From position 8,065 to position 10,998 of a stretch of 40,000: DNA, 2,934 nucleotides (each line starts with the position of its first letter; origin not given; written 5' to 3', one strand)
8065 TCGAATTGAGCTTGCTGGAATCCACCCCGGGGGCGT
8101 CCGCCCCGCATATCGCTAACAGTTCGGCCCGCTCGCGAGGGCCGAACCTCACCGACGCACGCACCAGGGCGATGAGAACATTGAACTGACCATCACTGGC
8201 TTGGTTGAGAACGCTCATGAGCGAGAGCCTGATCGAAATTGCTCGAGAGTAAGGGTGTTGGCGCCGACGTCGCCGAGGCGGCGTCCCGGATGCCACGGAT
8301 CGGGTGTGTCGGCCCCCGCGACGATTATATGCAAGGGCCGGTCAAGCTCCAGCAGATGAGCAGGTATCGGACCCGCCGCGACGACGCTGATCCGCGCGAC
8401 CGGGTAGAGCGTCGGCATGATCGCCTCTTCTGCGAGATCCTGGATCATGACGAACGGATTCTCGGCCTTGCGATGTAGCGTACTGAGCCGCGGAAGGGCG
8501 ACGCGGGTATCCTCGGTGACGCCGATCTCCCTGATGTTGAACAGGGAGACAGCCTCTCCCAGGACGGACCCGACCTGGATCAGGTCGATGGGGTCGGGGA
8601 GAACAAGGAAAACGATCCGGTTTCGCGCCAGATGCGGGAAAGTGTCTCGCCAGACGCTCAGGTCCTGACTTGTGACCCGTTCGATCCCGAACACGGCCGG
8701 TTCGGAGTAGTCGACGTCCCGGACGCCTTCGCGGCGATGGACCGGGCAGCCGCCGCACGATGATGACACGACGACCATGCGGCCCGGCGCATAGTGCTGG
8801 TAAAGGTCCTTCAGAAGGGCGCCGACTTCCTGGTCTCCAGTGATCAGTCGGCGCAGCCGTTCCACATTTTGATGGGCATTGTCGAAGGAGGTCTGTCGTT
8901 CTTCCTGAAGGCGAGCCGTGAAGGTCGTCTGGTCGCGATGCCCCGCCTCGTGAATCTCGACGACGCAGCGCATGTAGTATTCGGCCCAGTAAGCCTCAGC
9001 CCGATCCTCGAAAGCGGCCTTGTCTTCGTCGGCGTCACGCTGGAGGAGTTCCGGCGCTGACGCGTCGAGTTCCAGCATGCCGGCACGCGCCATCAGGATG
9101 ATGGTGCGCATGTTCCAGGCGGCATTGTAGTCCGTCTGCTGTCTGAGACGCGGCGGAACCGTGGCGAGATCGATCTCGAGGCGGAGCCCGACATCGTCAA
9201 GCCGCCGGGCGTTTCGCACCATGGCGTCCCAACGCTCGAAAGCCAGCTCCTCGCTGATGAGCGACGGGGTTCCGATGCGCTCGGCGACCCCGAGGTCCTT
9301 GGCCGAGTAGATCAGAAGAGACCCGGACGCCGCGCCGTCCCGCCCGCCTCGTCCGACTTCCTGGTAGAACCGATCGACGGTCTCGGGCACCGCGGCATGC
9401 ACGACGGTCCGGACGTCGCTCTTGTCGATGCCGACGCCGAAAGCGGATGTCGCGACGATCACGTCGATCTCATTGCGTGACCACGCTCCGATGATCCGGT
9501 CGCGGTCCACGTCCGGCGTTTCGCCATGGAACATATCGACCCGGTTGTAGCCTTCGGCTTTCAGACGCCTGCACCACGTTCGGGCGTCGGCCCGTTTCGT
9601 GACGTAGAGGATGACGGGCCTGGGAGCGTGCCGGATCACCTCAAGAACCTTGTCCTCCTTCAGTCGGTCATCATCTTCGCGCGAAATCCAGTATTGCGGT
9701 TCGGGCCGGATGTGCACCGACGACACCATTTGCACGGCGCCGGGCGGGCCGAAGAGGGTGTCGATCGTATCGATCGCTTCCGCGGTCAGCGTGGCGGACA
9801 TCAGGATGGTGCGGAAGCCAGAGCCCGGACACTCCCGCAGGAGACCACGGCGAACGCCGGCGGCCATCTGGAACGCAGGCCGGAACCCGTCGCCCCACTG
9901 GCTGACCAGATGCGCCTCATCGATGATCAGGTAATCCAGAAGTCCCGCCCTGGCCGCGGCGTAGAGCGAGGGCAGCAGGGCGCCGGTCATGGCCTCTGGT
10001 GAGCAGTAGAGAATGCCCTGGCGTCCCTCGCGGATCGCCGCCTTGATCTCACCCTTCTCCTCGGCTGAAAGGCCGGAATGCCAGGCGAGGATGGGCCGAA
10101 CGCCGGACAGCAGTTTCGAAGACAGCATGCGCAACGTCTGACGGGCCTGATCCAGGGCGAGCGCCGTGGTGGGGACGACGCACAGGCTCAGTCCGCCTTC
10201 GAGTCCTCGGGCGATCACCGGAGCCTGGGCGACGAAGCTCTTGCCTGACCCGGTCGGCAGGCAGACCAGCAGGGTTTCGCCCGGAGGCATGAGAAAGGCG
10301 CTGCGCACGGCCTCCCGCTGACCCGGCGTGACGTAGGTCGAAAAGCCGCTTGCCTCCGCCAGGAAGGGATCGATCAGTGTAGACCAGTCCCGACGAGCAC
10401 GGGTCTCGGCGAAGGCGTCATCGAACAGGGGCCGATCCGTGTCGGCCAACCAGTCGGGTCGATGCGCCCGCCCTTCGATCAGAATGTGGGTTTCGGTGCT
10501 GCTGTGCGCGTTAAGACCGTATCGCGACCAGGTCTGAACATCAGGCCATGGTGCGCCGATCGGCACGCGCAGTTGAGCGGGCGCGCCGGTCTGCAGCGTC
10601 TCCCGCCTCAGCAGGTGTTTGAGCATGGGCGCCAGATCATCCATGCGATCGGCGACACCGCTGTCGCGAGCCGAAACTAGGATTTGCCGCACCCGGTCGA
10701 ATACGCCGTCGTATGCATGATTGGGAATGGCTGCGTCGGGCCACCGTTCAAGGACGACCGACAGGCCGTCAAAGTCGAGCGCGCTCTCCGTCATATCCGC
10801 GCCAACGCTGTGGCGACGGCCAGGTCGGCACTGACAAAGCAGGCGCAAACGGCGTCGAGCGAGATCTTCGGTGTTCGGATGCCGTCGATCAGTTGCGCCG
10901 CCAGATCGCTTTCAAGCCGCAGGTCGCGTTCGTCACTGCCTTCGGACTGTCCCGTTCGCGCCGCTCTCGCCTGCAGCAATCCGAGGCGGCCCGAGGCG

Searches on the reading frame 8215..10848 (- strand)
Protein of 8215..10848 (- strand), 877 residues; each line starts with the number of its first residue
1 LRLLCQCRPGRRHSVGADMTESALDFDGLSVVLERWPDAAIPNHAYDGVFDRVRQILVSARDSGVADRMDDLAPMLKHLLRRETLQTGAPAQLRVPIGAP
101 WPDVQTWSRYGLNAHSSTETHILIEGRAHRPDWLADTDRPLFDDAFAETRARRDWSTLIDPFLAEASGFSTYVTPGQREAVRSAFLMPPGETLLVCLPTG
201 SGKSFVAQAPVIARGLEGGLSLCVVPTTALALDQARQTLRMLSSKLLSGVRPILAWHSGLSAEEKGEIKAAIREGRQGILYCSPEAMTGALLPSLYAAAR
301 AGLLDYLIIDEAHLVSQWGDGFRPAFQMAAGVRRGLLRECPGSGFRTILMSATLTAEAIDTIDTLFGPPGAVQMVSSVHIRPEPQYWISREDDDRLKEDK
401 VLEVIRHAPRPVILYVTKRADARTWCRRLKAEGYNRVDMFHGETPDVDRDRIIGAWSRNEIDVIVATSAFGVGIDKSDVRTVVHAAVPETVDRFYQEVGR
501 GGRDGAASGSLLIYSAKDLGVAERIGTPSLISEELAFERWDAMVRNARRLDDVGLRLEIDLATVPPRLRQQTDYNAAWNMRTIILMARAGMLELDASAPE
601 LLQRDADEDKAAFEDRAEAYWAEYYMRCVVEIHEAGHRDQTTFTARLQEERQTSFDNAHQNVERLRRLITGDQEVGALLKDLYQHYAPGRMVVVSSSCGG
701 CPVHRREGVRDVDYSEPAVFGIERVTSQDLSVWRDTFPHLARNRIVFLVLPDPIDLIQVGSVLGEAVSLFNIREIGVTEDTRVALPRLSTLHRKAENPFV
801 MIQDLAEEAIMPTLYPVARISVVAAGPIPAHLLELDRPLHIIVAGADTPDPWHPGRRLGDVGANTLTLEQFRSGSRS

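Call 79: search_protein_families(library=pfam, proteins=[window:8215-10848:-])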
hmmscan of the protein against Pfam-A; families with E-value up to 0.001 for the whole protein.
window:8215-10848:- (877 aa): 3 families
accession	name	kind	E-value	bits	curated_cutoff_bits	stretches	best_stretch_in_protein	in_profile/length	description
PF00270.35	DEAD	-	1.4e-20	74.2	26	1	174-359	1-164/167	DEAD/DEAH box helicase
PF00271.37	Helicase_C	-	5.1e-18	65.8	23.5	1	399-505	4-110/110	Helicase conserved C-terminal domain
PF04851.21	ResIII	-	0.0007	20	22.5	0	176-316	7-138/164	Type III restriction enzyme, res subunit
